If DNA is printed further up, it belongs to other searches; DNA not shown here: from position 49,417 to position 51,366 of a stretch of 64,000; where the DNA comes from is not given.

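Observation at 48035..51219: Tandem PTPS-related membrane-transferase paralogs with residue-level N-terminal alignment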

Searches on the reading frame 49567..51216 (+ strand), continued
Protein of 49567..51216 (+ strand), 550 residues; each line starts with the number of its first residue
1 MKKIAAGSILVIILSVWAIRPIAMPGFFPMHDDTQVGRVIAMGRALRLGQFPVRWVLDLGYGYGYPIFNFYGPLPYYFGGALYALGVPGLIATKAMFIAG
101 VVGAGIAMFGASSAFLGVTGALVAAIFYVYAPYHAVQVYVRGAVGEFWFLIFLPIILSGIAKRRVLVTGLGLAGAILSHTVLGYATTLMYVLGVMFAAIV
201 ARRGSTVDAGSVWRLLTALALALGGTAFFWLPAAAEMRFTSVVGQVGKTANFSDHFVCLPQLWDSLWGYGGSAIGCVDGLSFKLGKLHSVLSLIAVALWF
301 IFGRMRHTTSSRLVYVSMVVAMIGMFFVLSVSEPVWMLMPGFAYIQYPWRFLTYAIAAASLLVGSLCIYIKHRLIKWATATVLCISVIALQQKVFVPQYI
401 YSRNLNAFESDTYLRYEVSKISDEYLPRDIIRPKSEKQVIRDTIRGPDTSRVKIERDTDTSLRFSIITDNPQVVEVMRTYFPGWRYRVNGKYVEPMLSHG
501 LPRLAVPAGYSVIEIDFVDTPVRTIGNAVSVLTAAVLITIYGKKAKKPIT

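Call 79: find_encoding_contigs(protein=P0404, flank=10000, max_places=2)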
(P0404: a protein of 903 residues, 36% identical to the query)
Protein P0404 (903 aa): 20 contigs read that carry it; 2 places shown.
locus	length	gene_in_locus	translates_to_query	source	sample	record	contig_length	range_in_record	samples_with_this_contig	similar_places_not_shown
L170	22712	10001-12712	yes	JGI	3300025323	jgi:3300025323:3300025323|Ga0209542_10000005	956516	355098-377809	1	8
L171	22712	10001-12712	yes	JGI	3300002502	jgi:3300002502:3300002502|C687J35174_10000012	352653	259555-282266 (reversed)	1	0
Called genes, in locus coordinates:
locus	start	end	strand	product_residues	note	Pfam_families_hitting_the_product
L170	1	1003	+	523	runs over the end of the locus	PF13231:PMT_2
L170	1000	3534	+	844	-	PF09586:YfhO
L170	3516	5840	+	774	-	PF09586:YfhO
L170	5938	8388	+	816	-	PF09586:YfhO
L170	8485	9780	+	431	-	-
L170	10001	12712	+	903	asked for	PF10131:PTPS_related (weak)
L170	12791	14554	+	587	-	PF10131:PTPS_related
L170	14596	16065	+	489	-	PF01943:Polysacc_synt, PF13440:Polysacc_synt_3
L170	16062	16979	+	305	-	PF00535:Glycos_transf_2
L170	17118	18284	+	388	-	PF09586:YfhO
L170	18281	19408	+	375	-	PF09586:YfhO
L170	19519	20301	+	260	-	PF00535:Glycos_transf_2 (weak), PF13641:Glyco_tranf_2_3, PF13632:Glyco_trans_2_3 (weak)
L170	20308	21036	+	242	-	PF00535:Glycos_transf_2, PF10111:Glyco_tranf_2_2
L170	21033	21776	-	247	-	PF13489:Methyltransf_23, PF13847:Methyltransf_31, PF08241:Methyltransf_11, PF08242:Methyltransf_12, PF13649:Methyltransf_25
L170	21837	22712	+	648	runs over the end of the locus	-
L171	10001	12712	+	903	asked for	PF10131:PTPS_related (weak)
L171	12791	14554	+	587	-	PF10131:PTPS_related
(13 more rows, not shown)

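Call 86: search_protein_families(library=pfam, proteins=[P0385, P0404, P0251, P0259, P0386], max_evalue=0.001)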
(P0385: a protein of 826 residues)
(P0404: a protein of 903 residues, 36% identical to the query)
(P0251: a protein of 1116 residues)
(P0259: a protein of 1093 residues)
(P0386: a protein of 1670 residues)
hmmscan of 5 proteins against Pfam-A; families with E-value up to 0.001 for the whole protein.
P0385 (826 aa): 6 families
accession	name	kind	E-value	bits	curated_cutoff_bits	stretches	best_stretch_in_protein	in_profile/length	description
PF00535.33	Glycos_transf_2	-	7.6e-23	81.7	23.3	1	11-185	1-166/168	Glycosyl transferase family 2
PF13641.12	Glyco_tranf_2_3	-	7.2e-15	56.1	27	1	8-232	2-220/230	Glycosyltransferase like family 2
PF10131.15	PTPS_related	-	2.1e-14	53.3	26.4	1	336-677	1-287/621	6-pyruvoyl-tetrahydropterin synthase related domain; membrane protein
PF10111.15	Glyco_tranf_2_2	-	2.6e-05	24.3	27.3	0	36-105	25-101/276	Glycosyltransferase like family 2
PF13632.12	Glyco_trans_2_3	-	7.6e-05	23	27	1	154-243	55-129/198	Glycosyl transferase family group 2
PF13231.12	PMT_2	-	0.00062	20.5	26.1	1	340-485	3-145/160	Dolichyl-phosphate-mannose-protein mannosyltransferase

P0404 (903 aa): 1 family
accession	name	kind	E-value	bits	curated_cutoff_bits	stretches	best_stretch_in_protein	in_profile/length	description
PF13231.12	PMT_2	-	5e-05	24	26.1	1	610-753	3-151/160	Dolichyl-phosphate-mannose-protein mannosyltransferase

P0251 (1116 aa): 1 family
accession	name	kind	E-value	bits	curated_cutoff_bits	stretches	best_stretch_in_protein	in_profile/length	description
PF10131.15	PTPS_related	-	1e-20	74.2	26.4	2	83-390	4-300/621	6-pyruvoyl-tetrahydropterin synthase related domain; membrane protein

P0259 (1093 aa): 3 families
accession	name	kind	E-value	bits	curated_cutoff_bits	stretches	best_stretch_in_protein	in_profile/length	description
PF10131.15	PTPS_related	-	8.9e-30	104.1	26.4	2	70-432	1-346/621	6-pyruvoyl-tetrahydropterin synthase related domain; membrane protein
PF09586.16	YfhO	-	1.8e-17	63.5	28.5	2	56-411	55-401/835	Bacterial membrane protein YfhO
PF13231.12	PMT_2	-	0.00063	20.4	26.1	1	621-751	4-132/160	Dolichyl-phosphate-mannose-protein mannosyltransferase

P0386 (1670 aa): 2 families
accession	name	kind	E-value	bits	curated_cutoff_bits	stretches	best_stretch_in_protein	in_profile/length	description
PF11303.13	DUF3105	-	3.1e-16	60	25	2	1512-1560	9-59/130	Protein of unknown function (DUF3105)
PF10131.15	PTPS_related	-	3e-12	46.3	26.4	2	892-1260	8-301/621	6-pyruvoyl-tetrahydropterin synthase related domain; membrane protein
